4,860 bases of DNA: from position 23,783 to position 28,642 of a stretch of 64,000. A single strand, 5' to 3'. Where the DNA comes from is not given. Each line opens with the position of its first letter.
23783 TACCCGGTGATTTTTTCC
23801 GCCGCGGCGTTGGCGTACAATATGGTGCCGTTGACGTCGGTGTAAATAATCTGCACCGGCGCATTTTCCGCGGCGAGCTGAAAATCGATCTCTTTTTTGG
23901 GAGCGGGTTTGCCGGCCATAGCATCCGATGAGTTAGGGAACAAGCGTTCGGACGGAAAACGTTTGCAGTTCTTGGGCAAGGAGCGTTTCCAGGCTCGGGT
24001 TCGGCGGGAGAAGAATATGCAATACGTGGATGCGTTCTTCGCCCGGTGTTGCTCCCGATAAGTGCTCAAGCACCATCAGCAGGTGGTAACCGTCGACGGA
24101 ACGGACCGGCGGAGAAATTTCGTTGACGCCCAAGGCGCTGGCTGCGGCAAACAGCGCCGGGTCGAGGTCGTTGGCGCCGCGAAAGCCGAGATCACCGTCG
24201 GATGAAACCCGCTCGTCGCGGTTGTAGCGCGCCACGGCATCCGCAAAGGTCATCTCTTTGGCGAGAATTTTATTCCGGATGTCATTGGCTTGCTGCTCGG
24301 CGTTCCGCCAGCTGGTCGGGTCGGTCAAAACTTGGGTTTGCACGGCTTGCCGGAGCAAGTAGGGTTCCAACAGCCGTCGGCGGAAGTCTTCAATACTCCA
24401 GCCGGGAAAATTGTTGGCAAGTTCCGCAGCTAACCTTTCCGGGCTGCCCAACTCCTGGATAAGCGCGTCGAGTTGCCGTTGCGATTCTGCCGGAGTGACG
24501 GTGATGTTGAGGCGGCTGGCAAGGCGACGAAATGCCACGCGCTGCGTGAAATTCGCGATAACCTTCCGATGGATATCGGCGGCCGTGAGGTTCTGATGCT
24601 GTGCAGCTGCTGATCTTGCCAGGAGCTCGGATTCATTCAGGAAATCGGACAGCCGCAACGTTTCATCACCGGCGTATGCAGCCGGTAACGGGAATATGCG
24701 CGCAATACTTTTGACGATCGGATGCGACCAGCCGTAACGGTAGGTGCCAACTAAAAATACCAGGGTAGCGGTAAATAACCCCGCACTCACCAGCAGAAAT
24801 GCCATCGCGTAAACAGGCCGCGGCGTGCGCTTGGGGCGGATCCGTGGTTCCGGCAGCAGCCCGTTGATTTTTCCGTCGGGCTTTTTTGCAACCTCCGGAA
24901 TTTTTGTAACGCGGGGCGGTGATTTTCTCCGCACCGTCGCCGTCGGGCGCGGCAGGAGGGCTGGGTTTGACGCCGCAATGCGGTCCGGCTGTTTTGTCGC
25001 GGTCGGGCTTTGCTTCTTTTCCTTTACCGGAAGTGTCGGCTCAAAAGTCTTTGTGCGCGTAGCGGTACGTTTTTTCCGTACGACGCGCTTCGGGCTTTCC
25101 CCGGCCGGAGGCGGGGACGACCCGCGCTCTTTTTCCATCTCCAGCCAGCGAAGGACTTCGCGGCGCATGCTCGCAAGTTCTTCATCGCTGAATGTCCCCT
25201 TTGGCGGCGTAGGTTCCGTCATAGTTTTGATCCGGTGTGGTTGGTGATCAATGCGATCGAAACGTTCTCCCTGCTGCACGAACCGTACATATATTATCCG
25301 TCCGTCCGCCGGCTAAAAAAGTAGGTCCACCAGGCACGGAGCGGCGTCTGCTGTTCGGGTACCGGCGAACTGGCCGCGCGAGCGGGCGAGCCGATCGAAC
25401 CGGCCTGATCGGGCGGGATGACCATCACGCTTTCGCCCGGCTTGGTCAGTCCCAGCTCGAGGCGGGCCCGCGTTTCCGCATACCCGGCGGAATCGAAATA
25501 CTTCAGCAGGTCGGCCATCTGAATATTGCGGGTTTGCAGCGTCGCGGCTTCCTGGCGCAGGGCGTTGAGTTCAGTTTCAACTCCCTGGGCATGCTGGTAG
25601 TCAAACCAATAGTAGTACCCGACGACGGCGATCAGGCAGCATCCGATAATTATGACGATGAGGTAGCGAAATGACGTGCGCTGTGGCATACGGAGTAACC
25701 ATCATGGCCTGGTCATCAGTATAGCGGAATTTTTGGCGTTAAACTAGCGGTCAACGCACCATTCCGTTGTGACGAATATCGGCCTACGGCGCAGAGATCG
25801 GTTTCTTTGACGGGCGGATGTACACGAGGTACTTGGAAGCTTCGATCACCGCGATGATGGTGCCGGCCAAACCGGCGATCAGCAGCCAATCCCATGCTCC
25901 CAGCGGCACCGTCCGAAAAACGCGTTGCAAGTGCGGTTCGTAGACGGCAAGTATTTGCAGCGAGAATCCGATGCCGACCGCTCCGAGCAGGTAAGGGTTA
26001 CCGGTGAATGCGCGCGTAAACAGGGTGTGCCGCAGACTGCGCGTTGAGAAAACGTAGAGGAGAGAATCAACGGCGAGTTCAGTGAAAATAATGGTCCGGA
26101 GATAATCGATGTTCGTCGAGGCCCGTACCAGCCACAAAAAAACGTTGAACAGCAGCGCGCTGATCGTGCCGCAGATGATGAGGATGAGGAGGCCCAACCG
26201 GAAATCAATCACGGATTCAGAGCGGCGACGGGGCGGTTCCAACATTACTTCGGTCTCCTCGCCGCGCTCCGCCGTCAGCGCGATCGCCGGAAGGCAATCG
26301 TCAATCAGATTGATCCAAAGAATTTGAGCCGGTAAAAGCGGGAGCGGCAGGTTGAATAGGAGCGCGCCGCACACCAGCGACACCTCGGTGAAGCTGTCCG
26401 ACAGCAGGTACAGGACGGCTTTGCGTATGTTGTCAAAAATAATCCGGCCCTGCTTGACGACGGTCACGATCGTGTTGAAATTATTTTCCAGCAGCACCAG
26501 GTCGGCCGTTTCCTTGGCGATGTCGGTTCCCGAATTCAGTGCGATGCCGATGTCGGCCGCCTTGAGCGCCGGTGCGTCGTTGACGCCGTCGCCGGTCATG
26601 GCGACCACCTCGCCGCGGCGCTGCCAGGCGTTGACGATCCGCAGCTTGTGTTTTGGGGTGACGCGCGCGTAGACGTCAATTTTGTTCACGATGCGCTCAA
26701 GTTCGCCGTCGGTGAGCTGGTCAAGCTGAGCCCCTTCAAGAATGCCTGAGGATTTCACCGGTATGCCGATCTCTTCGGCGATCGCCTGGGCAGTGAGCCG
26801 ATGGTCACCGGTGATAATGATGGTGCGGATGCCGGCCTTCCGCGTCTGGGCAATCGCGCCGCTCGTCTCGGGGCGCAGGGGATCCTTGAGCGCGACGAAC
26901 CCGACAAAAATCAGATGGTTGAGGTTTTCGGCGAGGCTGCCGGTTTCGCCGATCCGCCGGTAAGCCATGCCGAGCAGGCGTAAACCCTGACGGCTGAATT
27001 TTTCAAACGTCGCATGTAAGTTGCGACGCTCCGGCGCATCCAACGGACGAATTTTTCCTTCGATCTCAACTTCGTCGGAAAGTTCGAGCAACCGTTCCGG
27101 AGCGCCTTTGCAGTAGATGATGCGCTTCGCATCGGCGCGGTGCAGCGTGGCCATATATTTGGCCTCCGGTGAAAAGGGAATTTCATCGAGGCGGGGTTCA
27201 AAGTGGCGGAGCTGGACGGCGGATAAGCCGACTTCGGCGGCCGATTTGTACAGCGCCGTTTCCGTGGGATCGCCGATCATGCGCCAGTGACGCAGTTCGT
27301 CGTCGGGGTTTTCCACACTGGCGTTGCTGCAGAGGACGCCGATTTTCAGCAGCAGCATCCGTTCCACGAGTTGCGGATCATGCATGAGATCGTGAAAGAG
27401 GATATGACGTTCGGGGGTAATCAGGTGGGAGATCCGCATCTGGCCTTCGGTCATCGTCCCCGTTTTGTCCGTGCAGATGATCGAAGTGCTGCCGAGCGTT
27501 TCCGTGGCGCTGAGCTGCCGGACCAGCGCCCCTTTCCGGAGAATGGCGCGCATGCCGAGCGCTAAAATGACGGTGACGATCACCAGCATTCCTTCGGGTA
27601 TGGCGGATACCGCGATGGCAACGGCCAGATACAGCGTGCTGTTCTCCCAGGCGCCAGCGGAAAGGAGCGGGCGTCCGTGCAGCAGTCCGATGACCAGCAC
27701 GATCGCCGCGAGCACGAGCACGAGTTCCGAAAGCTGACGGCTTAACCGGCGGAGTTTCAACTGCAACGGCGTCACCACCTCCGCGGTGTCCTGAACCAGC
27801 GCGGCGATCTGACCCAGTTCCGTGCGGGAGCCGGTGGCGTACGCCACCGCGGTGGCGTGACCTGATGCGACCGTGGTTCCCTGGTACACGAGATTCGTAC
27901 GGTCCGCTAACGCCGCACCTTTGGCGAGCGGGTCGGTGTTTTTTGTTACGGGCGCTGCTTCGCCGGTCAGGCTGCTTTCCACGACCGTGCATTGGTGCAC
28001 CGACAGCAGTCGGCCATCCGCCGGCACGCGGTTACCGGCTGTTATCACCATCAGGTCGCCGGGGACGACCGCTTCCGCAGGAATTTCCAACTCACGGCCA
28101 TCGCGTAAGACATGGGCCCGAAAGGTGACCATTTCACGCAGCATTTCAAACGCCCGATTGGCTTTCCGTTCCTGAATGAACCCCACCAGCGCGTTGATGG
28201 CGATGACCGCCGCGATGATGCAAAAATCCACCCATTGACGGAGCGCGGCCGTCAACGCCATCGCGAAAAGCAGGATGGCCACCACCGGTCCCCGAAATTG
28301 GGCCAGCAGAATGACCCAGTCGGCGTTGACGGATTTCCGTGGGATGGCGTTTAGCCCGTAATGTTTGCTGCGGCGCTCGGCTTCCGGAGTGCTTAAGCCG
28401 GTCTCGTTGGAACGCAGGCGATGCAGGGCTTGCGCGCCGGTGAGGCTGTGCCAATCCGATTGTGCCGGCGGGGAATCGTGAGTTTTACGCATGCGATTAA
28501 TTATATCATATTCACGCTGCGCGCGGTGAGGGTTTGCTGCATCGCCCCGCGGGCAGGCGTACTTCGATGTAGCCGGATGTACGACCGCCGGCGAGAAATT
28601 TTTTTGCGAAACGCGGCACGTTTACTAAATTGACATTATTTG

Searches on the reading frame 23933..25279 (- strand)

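Call 84: search_protein_families(library=pfam, proteins=[window:23933-25279:-], max_evalue=0.00001)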
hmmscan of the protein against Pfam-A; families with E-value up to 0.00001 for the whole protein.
window:23933-25279:- (448 aa): 2 families
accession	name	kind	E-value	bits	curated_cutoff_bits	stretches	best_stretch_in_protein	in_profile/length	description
PF00639.27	Rotamase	-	1.3e-12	49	21.7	1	325-403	16-95/97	PPIC-type PPIASE domain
PF13616.12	Rotamase_3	-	7e-07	30.2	22.5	1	325-405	34-114/116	PPIC-type PPIASE domain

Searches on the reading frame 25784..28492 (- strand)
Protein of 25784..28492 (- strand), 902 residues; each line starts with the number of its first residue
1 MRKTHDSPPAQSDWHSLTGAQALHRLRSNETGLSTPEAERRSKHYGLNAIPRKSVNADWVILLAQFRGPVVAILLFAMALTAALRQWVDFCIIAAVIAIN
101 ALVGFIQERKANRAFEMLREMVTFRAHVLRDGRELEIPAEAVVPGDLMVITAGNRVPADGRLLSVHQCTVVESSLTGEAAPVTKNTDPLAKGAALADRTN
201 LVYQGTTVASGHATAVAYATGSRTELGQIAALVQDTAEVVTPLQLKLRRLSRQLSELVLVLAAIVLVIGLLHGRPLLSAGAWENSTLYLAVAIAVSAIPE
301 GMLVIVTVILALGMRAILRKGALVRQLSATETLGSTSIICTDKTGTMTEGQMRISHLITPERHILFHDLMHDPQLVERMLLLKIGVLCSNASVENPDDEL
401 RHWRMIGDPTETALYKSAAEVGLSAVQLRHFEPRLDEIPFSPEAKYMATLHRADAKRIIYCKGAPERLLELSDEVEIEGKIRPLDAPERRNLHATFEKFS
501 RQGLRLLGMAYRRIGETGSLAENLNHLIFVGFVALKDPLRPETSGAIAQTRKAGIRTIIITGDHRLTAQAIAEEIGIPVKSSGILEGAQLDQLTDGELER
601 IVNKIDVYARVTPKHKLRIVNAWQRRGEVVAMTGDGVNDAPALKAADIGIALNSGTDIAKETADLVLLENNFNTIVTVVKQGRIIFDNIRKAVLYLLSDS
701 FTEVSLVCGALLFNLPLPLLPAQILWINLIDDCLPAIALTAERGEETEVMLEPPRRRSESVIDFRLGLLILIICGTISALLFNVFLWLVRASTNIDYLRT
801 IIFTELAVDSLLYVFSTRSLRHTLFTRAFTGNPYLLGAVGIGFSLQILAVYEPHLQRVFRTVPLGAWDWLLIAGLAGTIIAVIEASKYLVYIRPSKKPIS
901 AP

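Call 67: search_protein_families(library=pfam, proteins=[window:25784-28492:-], max_evalue=0.00001)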
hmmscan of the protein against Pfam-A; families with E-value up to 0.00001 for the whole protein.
window:25784-28492:- (902 aa): 7 families
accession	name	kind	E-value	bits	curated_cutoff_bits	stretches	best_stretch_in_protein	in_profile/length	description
PF00122.25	E1-E2_ATPase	-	1e-47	162.5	28.1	1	125-320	6-181/181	E1-E2 ATPase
PF00689.26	Cation_ATPase_C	-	9.9e-42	143.1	27.3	1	716-889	1-175/175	Cation transporting ATPase, C-terminus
PF13246.12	Cation_ATPase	-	9.2e-20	70.9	21.7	1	386-473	1-89/91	Cation transport ATPase (P-type)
PF00702.32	Hydrolase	-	2.1e-19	71.1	26.4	1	517-647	81-191/191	haloacid dehalogenase-like hydrolase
PF00690.31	Cation_ATPase_N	-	1.6e-14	53.7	20.4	1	14-80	1-68/69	Cation transporter/ATPase, N-terminus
PF08282.18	Hydrolase_3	-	2.6e-08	34.3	20.9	1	619-677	195-253/255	haloacid dehalogenase-like hydrolase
PF12710.13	HAD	-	3.3e-06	28.1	27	0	538-644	83-189/189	haloacid dehalogenase-like hydrolase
